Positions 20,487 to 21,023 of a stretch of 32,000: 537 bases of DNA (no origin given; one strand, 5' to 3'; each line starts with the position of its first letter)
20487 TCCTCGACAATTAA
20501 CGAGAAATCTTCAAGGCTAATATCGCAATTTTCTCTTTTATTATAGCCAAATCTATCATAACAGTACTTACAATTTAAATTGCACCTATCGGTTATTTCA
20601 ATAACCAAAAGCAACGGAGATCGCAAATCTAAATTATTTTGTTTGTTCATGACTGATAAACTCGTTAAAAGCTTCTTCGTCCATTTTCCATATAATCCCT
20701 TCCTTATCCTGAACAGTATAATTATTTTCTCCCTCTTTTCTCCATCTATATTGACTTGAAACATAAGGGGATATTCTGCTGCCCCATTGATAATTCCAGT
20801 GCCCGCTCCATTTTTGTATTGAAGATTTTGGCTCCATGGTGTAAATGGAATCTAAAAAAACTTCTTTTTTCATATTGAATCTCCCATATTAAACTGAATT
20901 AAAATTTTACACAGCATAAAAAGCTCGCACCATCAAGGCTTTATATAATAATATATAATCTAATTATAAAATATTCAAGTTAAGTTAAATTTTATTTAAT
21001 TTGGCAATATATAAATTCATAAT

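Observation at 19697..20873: Radical-SAM enzyme translationally coupled to a Trp/Tyr-rich, cysteine-free 79-aa ORF: candidate undescribed RiPP-like cassette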

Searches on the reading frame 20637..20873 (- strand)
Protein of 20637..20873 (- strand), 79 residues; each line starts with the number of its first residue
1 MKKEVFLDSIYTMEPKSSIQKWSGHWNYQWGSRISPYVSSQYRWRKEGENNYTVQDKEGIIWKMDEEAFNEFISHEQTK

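Call 3: search_protein_families(library=pfam, proteins=[window:20637-20873:-], max_evalue=1)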
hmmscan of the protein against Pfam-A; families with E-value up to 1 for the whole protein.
seq(79 aa): 1 family
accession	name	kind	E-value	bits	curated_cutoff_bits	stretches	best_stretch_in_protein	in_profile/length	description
PF24084.1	DUF7369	-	0.045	13.9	27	1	56-77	20-41/61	Domain of unknown function (DUF7369)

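Call 4: search_protein_families(library=ncbifam, proteins=[window:20637-20873:-], max_evalue=1)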
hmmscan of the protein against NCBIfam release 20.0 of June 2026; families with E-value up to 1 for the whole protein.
seq(79 aa): 0 families

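Call 6: search_protein_families(library=padloc, proteins=[window:20637-20873:-], max_evalue=0.01)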
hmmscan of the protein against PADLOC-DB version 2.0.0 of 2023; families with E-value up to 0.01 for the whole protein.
seq(79 aa): 0 families

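Call 8: find_homologous_proteins(query=window:20637-20873:-, max_evalue=0.01)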
Query seq(79 aa) (79 aa): 5 proteins with E <= 0.01 among 5 candidates.
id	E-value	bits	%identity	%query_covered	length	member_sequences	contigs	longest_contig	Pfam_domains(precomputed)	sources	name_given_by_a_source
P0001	9.6e-42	158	87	100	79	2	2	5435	-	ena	-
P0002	7.3e-41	155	85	100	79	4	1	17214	-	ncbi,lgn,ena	-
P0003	2.3e-40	154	86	100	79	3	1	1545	-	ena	-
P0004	9.0e-34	133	72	99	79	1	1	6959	-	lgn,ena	-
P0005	2.4e-28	115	74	91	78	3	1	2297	-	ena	-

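Call 30: find_homologous_proteins(query=A2, max_evalue=0.01)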
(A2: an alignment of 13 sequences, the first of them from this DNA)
Query A2 (13 sequences) (79 aa, profile of the alignment): 55 proteins with E <= 0.01 among 756 candidates.
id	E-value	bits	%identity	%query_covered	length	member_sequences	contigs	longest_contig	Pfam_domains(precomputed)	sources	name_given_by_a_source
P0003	8.7e-36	139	86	100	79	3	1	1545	-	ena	-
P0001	1.6e-35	139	87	100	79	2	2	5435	-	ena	-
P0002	5.6e-35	137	85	100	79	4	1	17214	-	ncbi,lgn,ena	-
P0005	1.2e-33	132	74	91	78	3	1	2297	-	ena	-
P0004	8.2e-33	130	72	99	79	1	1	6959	-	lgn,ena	-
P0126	1.4e-32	129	75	91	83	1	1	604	-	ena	-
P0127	1.4e-31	126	49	90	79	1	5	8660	-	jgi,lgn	jgi:hypothetical protein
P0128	7.3e-31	124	48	89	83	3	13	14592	-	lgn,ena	-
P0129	8.1e-31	123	71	92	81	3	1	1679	-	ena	-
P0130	1.1e-29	120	52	89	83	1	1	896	-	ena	-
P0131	2.6e-29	119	49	89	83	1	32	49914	-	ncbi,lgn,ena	-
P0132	8.6e-29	117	71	92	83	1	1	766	-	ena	-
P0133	1.9e-28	116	47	90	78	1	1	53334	-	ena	-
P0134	7.8e-28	114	47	91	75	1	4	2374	-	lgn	-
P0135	1.3e-26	110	49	90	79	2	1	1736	-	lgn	-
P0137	1.1e-25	107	45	90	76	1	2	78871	-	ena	-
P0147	2.0e-20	90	42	76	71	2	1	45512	-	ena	-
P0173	5.6e-12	63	41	58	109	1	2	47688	-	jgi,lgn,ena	-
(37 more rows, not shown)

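Call 39: search_solved_structures(query=A5, max_evalue=10, show_alignments=3)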
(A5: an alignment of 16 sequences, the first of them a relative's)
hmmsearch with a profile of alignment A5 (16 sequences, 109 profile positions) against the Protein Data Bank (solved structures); distinct sequences matched with E-value up to 10: 5.
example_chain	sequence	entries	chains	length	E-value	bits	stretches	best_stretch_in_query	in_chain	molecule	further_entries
6ycx_G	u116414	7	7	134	0.003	20.7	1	20-67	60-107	Uncharacterized protein | Myosin essential light chain ELC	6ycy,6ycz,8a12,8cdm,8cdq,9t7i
6ycx_F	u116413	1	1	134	0.0031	20.7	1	20-67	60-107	Uncharacterized protein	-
6zn3_A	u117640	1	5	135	0.0031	20.7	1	20-67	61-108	Myosin essential light chain ELC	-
2ltd_A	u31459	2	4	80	0.44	13.8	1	5-61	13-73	Uncharacterized protein ydbC | Putative uncharacterized protein ydbC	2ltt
8z3i_A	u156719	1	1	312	9.1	9.6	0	14-28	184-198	Protein glutaminase domain-containing protein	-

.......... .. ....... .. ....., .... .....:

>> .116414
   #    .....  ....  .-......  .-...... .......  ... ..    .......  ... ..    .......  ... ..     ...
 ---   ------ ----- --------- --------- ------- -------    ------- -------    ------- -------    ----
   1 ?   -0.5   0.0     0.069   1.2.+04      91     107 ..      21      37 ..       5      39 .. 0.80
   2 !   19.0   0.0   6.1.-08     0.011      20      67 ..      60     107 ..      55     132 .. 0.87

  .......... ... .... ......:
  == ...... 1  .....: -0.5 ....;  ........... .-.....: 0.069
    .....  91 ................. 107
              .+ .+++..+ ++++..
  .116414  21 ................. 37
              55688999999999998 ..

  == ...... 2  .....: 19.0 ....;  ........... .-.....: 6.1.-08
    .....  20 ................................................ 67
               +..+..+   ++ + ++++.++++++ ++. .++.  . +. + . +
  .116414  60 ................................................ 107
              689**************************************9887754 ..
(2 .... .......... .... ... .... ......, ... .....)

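Call 40: search_protein_families(library=pfam, alignment_id=A5, max_evalue=10)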
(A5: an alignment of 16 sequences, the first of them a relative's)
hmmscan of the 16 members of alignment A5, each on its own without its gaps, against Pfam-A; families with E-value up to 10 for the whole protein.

A. member 1, P0156 (109 aa): 0 families

B. families by the number of members that match (of 16 scanned): 9 families
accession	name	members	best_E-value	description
PF22979.2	HTH_69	5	0.0073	Winged helix-turn-helix domain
PF05402.18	PqqD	2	0.05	Coenzyme PQQ synthesis protein D (PqqD)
PF01022.26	HTH_5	1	0.0075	Bacterial regulatory protein, arsR family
PF14947.12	HTH_45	1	0.016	Winged helix-turn-helix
PF21928.1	XLF_CC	1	0.024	XLF protein coiled-coil region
PF09183.16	DUF1947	1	0.046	Domain of unknown function (DUF1947)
PF11512.13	Atu4866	1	0.11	Agrobacterium tumefaciens protein Atu4866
PF14883.12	GHL13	1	0.11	Hypothetical glycosyl hydrolase family 13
PF22448.1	RepB_primase_C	1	0.18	RepB DNA-primase C-terminal helical domain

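Call 43: predict_structure(alignment_id=A3)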
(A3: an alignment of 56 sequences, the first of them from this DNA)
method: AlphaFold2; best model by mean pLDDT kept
length: 79 residues; sequences in the alignment: 56
mean_pLDDT: 61.6   pTM: 0.46
mean pLDDT of the five models: 61.6, 60.9, 60.4, 59.4, 58.0
residues with pLDDT >= 90: 0; 70-90: 31; 50-70: 21; < 50: 27
segments of 3 or more residues with pLDDT < 50: 12-27, 31-38
pLDDT, mean of each block of 10 residues (from residue 1): 55 46 45 45 74 75 82 71
secondary structure, 60 per line:
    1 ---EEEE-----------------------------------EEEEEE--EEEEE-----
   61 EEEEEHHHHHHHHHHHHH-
elements in order: E4-7 E43-48 E51-55 E61-65 H66-78

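Call 48: fold_search(model_id=the predicted structure, library=pdb)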
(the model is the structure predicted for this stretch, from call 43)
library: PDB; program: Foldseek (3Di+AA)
matches with E <= 10: 236; with E <= 0.001: 0
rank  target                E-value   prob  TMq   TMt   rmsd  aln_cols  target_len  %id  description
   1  2d9x_MODEL_1_A        1.1e+00  0.15  0.29  0.22   4.3        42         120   17  Solution structure of the PH domain of Oxysterol binding protein-related protein 11 from human (released 2006-06-13)
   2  3a6z_A                1.5e+00  0.28  0.30  0.04   2.9        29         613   24  Crystal structure of Pseudomonas sp. MIS38 lipase (PML) in the open conformation following dialysis against Ca-free bu (released 2010-05-26)
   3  2zvd_A                1.6e+00  0.25  0.30  0.04   2.9        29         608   24  Crystal structure of Pseudomonas sp. MIS38 lipase in an open conformation (released 2009-11-10)
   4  2zj7                  1.8e+00  0.15  0.24  0.03   3.0        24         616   29  Crystal structure of D157A mutant of Pseudomonas sp. MIS38 lipase (released 2008-12-02)
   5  2a5h_B                2.2e+00  0.20  0.26  0.05   1.4        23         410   17  2.1 Angstrom X-ray crystal structure of lysine-2,3-aminomutase from Clostridium subterminale SB4, with Michaelis analo (released 2005-10-04)
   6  2a5h_A                2.5e+00  0.16  0.25  0.05   1.5        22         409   18  2.1 Angstrom X-ray crystal structure of lysine-2,3-aminomutase from Clostridium subterminale SB4, with Michaelis analo (released 2005-10-04)
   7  3odw_B                2.7e+00  0.15  0.27  0.07   3.0        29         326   14  Crystal Structure of the Linker-DH/PH domains of p115-RhoGEF (released 2011-01-05)
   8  4emo_B                2.7e+00  0.14  0.28  0.23   4.3        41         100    7  Crystal structure of the PH domain of SHARPIN (released 2012-05-02)
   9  1btn                  2.7e+00  0.13  0.31  0.25   4.0        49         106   12  STRUCTURE OF THE BINDING SITE FOR INOSITOL PHOSPHATES IN A PH DOMAIN (released 1996-03-08)
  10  9uwh_k                2.7e+00  0.08  0.25  0.22   5.3        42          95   21  human mitoribosome trapped by retapamulin (released 2025-10-29)
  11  4fl4_L                2.7e+00  0.06  0.25  0.08   3.4        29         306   24  Scaffoldin conformation and dynamics revealed by a ternary complex from the Clostridium thermocellum cellulosome (released 2012-06-27)
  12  2z8z                  3.0e+00  0.16  0.30  0.04   2.9        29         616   24  Crystal structure of a platinum-bound S445C mutant of Pseudomonas sp. MIS38 lipase (released 2007-10-30)
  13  4xt1_B                3.0e+00  0.13  0.35  0.39   9.1        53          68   13  Structure of a nanobody-bound viral GPCR bound to human chemokine CX3CL1 (released 2015-03-04)
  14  4xt3_B                3.0e+00  0.08  0.24  0.27   8.0        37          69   14  Structure of a viral GPCR bound to human chemokine CX3CL1 (released 2015-03-04)
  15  3kbx_A                3.3e+00  0.12  0.34  0.39   9.2        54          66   17  Human macrophage inflammatory protein-1 alpha L3M_V63M (released 2010-10-27)
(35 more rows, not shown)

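Call 59: find_encoding_contigs(protein=P0137, flank=7000, max_places=2)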
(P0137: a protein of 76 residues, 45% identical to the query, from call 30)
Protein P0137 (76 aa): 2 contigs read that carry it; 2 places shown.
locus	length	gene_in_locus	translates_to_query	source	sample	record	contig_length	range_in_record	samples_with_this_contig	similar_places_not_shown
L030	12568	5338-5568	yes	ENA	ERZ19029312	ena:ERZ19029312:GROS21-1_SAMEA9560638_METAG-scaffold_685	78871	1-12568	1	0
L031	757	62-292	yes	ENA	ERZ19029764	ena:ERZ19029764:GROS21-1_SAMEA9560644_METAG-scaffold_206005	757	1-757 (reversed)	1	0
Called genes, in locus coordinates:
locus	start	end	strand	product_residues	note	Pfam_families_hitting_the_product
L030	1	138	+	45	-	?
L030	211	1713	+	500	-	PF02706:Wzz (weak), PF13807:GNVR (weak)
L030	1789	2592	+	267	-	PF10609:ParA, PF01656:CbiA, PF13614:AAA_31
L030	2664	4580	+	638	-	PF01637:ATPase_2 (faint), PF13191:AAA_16, PF13245:AAA_19 (weak), PF13401:AAA_22, PF13604:AAA_30 (weak), PF19567:CpsB_CapC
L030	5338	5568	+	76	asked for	-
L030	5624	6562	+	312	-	PF04055:Radical_SAM, PF13353:Fer4_12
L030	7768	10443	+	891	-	PF02743:dCache_1, PF00989:PAS (faint), PF08447:PAS_3, PF00512:HisKA, PF02518:HATPase_c, PF00072:Response_reg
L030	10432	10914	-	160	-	PF13487:HD_5, PF01966:HD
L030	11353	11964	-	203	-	PF00589:Phage_integrase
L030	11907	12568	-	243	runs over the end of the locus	PF13356:Arm-DNA-bind_3, PF22022:Phage_int_M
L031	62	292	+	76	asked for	-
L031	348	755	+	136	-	?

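Call 60: find_encoding_contigs(protein=P0173, flank=7000, max_places=2)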
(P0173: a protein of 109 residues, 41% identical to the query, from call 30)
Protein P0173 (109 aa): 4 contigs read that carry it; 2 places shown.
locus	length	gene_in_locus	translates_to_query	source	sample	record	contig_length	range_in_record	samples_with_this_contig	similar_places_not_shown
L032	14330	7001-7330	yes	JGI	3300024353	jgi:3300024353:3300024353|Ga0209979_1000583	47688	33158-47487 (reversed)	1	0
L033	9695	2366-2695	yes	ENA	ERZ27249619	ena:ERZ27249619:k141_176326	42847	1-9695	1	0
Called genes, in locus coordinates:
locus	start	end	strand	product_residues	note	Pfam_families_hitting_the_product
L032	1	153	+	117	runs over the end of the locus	?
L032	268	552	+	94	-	-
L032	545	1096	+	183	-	PF00188:CAP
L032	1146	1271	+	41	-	-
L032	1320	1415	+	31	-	-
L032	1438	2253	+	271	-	PF01428:zf-AN1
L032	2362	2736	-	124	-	-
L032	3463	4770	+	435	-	PF00078:RVT_1, PF08388:GIIM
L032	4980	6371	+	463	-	PF13175:AAA_15, PF13304:AAA_21, PF12476:DUF3696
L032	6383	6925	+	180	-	-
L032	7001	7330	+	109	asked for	-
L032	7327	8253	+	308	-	PF04055:Radical_SAM, PF13353:Fer4_12 (weak), PF13186:SPASM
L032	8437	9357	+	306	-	PF23023:Anti-Pycsar_Apyc1, PF00753:Lactamase_B, PF13691:Lactamase_B_4 (weak), PF12706:Lactamase_B_2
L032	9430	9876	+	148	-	PF00383:dCMP_cyt_deam_1, PF14437:MafB19-deam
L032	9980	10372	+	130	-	-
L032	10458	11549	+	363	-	PF01321:Creatinase_N, PF00557:Peptidase_M24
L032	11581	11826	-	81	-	-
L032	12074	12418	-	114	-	-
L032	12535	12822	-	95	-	PF01184:Gpr1_Fun34_YaaH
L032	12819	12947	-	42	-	-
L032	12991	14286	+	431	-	PF00464:SHMT, PF00155:Aminotran_1_2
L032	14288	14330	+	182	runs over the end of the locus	PF13238:AAA_18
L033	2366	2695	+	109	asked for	-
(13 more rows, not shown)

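Call 61: find_encoding_contigs(protein=P0147, flank=7000, max_places=2)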
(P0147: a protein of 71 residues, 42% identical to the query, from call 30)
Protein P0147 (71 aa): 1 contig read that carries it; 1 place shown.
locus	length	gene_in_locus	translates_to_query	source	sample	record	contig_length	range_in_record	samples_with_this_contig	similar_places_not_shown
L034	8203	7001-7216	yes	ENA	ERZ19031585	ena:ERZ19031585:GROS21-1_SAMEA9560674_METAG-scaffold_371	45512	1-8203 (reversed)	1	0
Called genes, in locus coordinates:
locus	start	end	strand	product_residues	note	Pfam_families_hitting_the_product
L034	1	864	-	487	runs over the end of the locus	PF00478:IMPDH, PF00571:CBS, PF03060:NMO, PF00977:His_biosynth (faint), PF01070:FMN_dh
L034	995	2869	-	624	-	PF13667:ThiC-associated, PF01964:ThiC_Rad_SAM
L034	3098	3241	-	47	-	-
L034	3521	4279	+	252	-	PF03330:DPBB_1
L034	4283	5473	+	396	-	PF13506:Glyco_transf_21, PF00535:Glycos_transf_2, PF10111:Glyco_tranf_2_2, PF13641:Glyco_tranf_2_3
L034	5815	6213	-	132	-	PF01850:PIN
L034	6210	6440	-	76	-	-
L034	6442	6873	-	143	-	PF13560:HTH_31, PF01381:HTH_3, PF12844:HTH_19 (weak)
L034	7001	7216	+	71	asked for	-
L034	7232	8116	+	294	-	PF04055:Radical_SAM, PF13353:Fer4_12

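Call 63: search_protein_families(library=padloc, proteins=[L032:8437-9357:+, L032:6383-6925:+], max_evalue=0.001)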
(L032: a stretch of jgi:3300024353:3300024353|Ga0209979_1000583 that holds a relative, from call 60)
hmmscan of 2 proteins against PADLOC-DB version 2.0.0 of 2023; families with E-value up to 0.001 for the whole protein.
L032:8437-9357:+ (306 aa): 0 families

L032:6383-6925:+ (180 aa): 0 families

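Call 77: search_protein_families(library=ncbifam, alignment_id=A5, max_evalue=10)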
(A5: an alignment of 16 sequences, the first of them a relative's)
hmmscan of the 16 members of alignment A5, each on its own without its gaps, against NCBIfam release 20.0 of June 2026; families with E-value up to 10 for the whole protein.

A. member 1, P0156 (109 aa): 4 families
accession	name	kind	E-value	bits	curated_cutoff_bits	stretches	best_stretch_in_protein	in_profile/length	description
NF005277.0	PRK06789.1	equivalog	0.011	15.8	81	1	50-79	22-51/74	flagellar motor switch protein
NF033530.1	lasso_PqqD_Strm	exception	0.052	13.8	70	1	53-89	15-51/78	lasso peptide biosynthesis PqqD family chaperone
NF008664.0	PRK11667.1-2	equivalog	0.18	11.8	232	1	40-73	109-142/163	hypothetical protein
NF052366.1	photon_PedR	equivalog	0.21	11.8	120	1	71-99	10-38/74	photosynthetic electron transport-dependent transcriptional regulator PedR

B. families by the number of members that match (of 16 scanned): 11 families
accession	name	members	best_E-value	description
TIGR03967.2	mycofact_MftB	13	0.0034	mycofactocin biosynthesis chaperone MftB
NF033530.1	lasso_PqqD_Strm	9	0.00021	lasso peptide biosynthesis PqqD family chaperone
NF005277.0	PRK06789.1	6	0.0082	flagellar motor switch protein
NF053610.1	Sso10a_fam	1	0.00058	Sso10a family chromatin protein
TIGR02859.1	spore_sigH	1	0.024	RNA polymerase sporulation sigma factor SigH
TIGR01382.1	PfpI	1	0.025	DJ-1/PfpI/YhbO family deglycase/protease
NF040939.2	trans_reg_lrs14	1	0.044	Lrs14 family HTH-type transcriptional regulator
NF037965.1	HetZ_rel_2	1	0.057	HetZ-related protein 2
TIGR03938.2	deacetyl_PgaB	1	0.078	poly-beta-1,6-N-acetyl-D-glucosamine N-deacetylase PgaB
NF008664.0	PRK11667.1-2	1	0.18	hypothetical protein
NF052366.1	photon_PedR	1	0.21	photosynthetic electron transport-dependent transcriptional regulator PedR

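Call 78: search_protein_representatives(alignment_id=A3)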
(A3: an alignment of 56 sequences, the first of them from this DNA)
Query: 56 sequences, 80 profile positions. Proteins with E-value up to 0.001 (for the whole library): 33; up to 1e-10: 23; up to 1e-30: 0. The best 33 are listed.
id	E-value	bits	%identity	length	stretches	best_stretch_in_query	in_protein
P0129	4.2e-28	113.0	-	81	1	1-77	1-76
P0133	3.4e-26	106.9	-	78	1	2-78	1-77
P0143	7.3e-25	102.6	-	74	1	2-74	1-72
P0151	1.7e-24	101.4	-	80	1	2-76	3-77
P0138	3.2e-24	100.5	-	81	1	5-79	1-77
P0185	2.4e-22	94.5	-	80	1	1-77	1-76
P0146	3.4e-22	94.0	-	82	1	2-77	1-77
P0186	3.8e-22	93.9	-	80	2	1-37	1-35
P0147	1.2e-21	92.2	-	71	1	2-66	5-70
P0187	3.2e-21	90.9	-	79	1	2-75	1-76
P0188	4.6e-20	87.2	-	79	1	3-74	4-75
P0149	1.6e-19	85.4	-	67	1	13-79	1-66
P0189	2.1e-19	85.1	-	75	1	3-72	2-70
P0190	6.5e-19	83.5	-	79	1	3-76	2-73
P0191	1.3e-18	82.5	-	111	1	1-79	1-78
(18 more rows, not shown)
